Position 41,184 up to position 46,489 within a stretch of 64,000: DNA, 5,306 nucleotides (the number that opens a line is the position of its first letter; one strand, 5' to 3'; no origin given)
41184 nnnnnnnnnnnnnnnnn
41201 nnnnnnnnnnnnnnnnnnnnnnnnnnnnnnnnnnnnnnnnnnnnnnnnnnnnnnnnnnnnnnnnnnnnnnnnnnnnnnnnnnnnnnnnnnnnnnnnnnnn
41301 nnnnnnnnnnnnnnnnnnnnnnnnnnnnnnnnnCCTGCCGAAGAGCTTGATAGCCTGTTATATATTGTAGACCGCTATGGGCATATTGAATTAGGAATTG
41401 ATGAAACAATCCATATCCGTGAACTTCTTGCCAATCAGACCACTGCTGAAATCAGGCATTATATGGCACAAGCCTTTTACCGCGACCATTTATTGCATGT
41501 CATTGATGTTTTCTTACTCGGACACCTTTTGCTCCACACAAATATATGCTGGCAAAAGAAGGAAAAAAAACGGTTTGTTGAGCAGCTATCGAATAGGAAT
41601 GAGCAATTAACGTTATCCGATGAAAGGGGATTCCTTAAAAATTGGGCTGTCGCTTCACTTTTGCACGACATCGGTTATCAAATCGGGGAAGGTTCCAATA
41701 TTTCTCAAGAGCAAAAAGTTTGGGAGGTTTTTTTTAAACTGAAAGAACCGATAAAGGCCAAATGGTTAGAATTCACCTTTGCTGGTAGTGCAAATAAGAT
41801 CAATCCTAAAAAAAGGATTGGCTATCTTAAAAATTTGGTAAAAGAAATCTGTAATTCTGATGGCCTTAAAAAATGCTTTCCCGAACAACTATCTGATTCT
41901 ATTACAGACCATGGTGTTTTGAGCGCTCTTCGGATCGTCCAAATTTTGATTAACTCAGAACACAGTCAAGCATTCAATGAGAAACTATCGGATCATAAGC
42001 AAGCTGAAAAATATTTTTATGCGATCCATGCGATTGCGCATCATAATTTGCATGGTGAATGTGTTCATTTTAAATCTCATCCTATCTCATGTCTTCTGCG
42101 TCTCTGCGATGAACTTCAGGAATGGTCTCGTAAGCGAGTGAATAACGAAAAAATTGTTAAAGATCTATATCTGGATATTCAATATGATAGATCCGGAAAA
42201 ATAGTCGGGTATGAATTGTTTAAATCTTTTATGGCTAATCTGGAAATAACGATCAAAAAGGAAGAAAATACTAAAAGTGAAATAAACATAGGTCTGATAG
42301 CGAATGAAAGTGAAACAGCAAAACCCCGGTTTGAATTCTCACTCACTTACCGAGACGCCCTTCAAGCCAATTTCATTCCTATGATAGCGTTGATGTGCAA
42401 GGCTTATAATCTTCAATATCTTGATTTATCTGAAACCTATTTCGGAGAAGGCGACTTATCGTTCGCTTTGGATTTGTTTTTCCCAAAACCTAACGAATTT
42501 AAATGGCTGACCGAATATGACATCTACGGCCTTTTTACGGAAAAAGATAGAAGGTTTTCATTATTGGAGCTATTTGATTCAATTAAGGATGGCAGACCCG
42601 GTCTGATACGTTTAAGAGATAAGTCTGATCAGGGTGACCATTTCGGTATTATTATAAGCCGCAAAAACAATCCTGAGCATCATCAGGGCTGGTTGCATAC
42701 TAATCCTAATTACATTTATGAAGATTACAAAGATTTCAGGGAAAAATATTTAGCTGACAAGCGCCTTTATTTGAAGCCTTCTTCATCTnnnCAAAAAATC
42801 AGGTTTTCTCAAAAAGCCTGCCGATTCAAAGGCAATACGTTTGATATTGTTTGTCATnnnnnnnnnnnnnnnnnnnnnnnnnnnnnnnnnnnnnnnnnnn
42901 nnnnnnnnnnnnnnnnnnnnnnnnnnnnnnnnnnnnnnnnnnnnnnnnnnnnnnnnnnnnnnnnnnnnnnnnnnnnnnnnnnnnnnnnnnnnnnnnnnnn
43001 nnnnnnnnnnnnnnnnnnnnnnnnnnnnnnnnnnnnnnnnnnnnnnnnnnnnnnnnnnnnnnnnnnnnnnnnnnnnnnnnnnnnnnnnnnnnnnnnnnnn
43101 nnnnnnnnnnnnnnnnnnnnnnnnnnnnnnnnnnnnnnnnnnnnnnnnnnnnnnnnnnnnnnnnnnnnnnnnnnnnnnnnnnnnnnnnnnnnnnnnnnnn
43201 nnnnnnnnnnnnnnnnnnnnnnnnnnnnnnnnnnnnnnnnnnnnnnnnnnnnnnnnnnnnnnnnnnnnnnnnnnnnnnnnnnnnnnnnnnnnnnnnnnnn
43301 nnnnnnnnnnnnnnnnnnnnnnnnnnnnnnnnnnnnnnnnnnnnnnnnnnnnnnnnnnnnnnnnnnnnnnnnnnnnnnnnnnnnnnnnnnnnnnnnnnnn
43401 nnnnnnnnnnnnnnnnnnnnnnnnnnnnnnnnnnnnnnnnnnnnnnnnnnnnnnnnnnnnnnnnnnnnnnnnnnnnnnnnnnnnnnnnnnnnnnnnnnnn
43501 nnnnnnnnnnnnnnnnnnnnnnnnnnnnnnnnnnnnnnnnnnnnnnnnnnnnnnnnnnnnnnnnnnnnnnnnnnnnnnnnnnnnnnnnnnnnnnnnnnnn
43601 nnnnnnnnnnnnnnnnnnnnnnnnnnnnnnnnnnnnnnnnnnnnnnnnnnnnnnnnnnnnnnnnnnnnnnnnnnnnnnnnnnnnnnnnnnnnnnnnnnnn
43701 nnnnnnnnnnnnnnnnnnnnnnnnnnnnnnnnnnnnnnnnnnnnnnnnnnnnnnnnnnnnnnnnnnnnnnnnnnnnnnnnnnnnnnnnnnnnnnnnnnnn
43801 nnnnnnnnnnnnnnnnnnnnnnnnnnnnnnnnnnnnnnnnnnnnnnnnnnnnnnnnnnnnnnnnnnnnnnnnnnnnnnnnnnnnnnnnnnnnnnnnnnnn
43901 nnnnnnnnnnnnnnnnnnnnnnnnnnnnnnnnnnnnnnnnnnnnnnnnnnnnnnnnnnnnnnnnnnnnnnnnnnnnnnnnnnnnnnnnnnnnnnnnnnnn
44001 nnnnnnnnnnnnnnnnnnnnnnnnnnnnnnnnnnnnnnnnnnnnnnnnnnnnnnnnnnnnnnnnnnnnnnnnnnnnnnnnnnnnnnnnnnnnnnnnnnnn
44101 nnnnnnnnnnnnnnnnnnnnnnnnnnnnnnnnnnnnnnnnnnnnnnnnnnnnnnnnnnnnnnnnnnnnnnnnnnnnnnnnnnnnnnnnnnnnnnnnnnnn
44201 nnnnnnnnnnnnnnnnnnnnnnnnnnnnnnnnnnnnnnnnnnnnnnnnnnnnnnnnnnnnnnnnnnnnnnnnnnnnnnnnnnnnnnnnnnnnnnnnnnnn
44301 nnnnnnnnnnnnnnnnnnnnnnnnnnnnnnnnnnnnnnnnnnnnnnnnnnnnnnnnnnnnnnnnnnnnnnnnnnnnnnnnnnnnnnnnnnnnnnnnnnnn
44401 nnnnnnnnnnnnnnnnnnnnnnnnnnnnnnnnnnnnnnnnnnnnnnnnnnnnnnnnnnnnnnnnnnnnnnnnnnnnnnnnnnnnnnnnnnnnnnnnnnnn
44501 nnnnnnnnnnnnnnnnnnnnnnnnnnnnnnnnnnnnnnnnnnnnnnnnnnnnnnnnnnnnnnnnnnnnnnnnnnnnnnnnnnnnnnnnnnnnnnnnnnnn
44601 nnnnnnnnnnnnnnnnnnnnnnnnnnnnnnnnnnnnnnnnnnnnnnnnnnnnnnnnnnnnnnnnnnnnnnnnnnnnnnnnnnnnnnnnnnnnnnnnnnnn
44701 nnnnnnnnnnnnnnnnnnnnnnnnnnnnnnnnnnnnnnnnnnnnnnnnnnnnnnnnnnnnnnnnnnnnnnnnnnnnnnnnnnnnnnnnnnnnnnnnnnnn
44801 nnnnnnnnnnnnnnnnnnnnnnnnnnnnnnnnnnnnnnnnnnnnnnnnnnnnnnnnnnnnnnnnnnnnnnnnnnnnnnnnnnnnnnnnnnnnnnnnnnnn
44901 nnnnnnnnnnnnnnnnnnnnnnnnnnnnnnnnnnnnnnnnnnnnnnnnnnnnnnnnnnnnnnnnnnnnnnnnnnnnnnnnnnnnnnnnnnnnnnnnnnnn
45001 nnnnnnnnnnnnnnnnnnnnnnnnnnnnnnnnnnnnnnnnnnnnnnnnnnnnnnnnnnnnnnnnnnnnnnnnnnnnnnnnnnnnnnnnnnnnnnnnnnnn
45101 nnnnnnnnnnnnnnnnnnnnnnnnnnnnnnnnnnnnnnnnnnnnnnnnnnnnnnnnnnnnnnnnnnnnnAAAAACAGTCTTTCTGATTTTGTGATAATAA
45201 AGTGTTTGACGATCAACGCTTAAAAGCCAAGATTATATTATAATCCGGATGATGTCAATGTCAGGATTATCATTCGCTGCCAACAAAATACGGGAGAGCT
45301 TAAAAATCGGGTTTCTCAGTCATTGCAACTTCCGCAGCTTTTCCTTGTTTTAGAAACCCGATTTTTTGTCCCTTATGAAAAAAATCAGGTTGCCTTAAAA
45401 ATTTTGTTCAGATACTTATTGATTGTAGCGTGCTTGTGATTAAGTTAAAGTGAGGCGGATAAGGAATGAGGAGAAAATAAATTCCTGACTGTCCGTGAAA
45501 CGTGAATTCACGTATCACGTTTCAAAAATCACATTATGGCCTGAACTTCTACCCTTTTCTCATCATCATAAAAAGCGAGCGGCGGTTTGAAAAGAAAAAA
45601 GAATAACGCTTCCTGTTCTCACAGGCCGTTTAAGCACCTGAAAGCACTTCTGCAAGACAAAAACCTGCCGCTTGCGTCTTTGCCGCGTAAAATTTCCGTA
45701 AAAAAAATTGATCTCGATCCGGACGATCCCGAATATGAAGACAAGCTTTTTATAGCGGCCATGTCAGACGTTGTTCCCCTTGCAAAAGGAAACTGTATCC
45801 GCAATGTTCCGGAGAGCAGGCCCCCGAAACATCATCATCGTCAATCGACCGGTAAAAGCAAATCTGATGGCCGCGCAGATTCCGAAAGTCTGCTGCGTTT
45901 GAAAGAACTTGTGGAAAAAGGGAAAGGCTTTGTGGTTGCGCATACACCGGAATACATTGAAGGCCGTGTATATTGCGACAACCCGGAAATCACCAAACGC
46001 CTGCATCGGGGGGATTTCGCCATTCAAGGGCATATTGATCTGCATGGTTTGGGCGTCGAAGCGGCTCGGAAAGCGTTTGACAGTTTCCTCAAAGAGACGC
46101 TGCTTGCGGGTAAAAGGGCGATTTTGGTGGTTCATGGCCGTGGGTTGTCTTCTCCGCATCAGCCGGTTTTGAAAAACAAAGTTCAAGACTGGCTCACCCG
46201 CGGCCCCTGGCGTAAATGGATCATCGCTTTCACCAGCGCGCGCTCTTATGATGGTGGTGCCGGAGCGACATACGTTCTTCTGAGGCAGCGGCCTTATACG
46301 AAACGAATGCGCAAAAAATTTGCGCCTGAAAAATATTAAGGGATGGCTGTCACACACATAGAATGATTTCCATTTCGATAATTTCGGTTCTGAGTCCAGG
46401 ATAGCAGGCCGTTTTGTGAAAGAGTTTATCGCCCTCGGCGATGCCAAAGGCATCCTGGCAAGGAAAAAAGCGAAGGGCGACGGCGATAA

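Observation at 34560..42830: AT-rich island with a multi-GAF histidine kinase, an atypical receiver and a 904-aa HD-domain protein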

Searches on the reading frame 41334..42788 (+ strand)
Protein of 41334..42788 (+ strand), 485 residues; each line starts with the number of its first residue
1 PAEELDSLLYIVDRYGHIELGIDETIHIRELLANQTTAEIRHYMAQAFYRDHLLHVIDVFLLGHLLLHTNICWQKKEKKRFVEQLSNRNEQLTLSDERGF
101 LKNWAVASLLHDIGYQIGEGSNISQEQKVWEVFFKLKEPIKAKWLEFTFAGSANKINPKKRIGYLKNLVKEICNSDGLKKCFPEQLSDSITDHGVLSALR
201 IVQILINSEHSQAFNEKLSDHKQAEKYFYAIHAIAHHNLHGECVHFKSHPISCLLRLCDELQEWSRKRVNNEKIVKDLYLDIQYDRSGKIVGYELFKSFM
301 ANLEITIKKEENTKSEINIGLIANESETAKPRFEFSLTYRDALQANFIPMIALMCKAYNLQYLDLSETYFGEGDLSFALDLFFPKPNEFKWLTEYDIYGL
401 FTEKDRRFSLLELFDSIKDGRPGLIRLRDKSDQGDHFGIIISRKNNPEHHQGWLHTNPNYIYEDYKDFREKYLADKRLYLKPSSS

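Call 72: predict_structure(alignment_id=A4)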
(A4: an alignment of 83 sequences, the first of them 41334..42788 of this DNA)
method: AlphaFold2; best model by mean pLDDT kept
length: 485 residues; sequences in the alignment: 83
mean_pLDDT: 91.7   pTM: 0.92
mean pLDDT of the five models: 91.7, 91.2, 91.2, 90.6, 90.4
residues with pLDDT >= 90: 366; 70-90: 104; 50-70: 12; < 50: 3
segments of 3 or more residues with pLDDT < 50: none
pLDDT, mean of each block of 10 residues (from residue 1): 89 98 97 93 84 95 97 90 88 84 98 95 93 96 92 88 96 95 95 98 97 81 96 97 96 98 81 82 82 89 93 89 72 96 94 97 93 91 95 96 94 96 95 95 94 96 96 81 47
secondary structure, 60 per line:
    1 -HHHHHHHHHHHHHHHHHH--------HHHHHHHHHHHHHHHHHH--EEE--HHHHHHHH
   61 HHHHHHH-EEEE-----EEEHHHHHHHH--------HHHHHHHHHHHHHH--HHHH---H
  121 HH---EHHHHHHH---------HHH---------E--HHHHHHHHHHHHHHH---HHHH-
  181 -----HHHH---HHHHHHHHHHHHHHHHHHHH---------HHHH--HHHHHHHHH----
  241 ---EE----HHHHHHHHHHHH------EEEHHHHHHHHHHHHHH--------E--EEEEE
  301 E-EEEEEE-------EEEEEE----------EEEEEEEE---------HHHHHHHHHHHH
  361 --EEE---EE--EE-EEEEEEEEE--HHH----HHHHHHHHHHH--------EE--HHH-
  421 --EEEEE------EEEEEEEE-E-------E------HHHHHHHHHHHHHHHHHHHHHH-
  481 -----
elements in order: H2-19 H28-45 E48-50 H53-67 E69-72 E78-80 H81-88 H97-110 H113-116 H127-133 H158-172 H176-179 H186-189 H193-212 H222-225 H228-236 H250-261 E268-270 H271-284 E296-301 E303-308 E316-321 E332-339 H349-360 E363-365 E376-384 H394-404 E423-427 E434-441 H458-479

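Call 74: search_dna_similar(query=window:41334-42788:+, collection=plasmids, mode=protein, max_evalue=0.00001, max_rows=15)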
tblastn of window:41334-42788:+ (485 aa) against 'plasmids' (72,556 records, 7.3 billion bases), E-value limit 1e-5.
Records with a match: 1; places in all: 1; records where one place covers at least 80% of the query: 0.
Best place of each record, by identity: <60% 1.
By first word of the organism name: Parabacteroides 1.
By predicted mobility (MOB-suite, as given by PLSDB): non-mobilizable 1.
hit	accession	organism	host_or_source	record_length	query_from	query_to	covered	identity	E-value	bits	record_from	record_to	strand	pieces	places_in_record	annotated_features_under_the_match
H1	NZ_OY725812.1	Parabacteroides distasonis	-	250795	39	270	48%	29.1%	8e-9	66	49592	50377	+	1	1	hypothetical protein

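Call 75: search_dna_similar(query=window:41334-42788:+, collection=phages, mode=protein, max_evalue=0.00001, max_rows=15)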
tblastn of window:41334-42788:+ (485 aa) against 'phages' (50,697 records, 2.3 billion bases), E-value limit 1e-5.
No match.

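Call 76: get_annotated_region(hit=H1, flank=6000)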
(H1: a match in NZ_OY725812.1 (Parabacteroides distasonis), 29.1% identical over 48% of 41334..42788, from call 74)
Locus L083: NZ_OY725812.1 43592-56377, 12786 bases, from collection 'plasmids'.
description: Parabacteroides distasonis strain Parabacteroides distasonis TSDC17.2-1.1 plasmid 67, complete sequence
organism: Parabacteroides distasonis (NCBI taxid 823)
taxonomy: Bacteria; Bacteroidota; Bacteroidia; Bacteroidales; Tannerellaceae; Parabacteroides; Parabacteroides distasonis
host: -; source: -; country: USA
typing (MOB-suite, as given by PLSDB): non-mobilizable
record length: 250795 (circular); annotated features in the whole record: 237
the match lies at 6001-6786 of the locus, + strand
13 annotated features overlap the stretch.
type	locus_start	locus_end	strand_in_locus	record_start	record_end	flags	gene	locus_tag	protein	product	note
CDS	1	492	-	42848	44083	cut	-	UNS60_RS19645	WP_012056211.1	site-specific integrase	GO:0015074 - DNA integration [Evidence IEA]; GO:0006310 - DNA recombination [Evidence IEA]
CDS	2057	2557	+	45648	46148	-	-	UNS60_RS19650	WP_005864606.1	hypothetical protein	-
CDS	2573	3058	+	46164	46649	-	-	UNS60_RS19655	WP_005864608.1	TIR domain-containing protein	-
CDS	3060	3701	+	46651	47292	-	-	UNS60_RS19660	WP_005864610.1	hypothetical protein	-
CDS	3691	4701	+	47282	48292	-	-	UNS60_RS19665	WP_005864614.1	nucleotide kinase domain-containing protein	-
CDS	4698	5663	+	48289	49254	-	-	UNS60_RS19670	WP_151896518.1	radical SAM protein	-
CDS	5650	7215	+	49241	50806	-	-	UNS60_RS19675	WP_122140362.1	hypothetical protein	-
CDS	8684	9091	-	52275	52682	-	-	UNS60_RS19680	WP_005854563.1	helix-turn-helix transcriptional regulator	-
CDS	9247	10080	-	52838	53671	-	-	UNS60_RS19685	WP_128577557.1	DNA-formamidopyrimidine glycosylase family protein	-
CDS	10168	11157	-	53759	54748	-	-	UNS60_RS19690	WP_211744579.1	fimbrillin family protein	-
CDS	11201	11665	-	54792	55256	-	-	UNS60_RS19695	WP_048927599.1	nuclear transport factor 2 family protein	-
CDS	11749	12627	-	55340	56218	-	-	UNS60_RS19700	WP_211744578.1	helix-turn-helix domain-containing protein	-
CDS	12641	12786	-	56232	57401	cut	-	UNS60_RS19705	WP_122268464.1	esterase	-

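Call 91: search_protein_families(library=padloc, proteins=[L083:5650-7215:+], max_evalue=1)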
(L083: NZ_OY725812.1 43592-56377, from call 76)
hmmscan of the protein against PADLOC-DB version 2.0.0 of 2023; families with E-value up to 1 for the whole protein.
L083:5650-7215:+ (521 aa): 0 families

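Call 95: search_solved_structures(query=A4, max_evalue=1, show_alignments=2)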
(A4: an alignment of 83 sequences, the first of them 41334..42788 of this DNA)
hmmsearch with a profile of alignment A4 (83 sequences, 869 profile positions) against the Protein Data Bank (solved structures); distinct sequences matched with E-value up to 1: 0.

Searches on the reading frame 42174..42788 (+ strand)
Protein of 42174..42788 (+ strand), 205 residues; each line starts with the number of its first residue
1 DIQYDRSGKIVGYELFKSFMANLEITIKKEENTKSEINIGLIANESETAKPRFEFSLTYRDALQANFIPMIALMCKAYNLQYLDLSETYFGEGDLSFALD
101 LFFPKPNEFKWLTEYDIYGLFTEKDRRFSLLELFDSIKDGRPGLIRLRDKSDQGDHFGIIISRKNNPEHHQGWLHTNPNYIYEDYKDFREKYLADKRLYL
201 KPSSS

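Call 94: search_solved_structures(query=window:42174-42788:+, max_evalue=10)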
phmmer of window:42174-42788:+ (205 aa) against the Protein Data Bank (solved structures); distinct sequences matched with E-value up to 10: 0.

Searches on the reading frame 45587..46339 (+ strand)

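Call 19: search_protein_families(library=pfam, proteins=[window:45587-46339:+], max_evalue=0.001)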
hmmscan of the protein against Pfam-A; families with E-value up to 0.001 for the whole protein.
window:45587-46339:+ (250 aa): 1 family
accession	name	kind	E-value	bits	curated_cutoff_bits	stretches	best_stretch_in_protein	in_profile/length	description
PF01713.27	Smr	-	1.9e-21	76.4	25.7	1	150-233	1-77/77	Smr domain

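Call 23: search_protein_families(library=padloc, proteins=[window:45587-46339:+], max_evalue=0.01)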
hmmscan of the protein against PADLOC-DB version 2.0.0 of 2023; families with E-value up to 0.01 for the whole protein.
window:45587-46339:+ (250 aa): 0 families
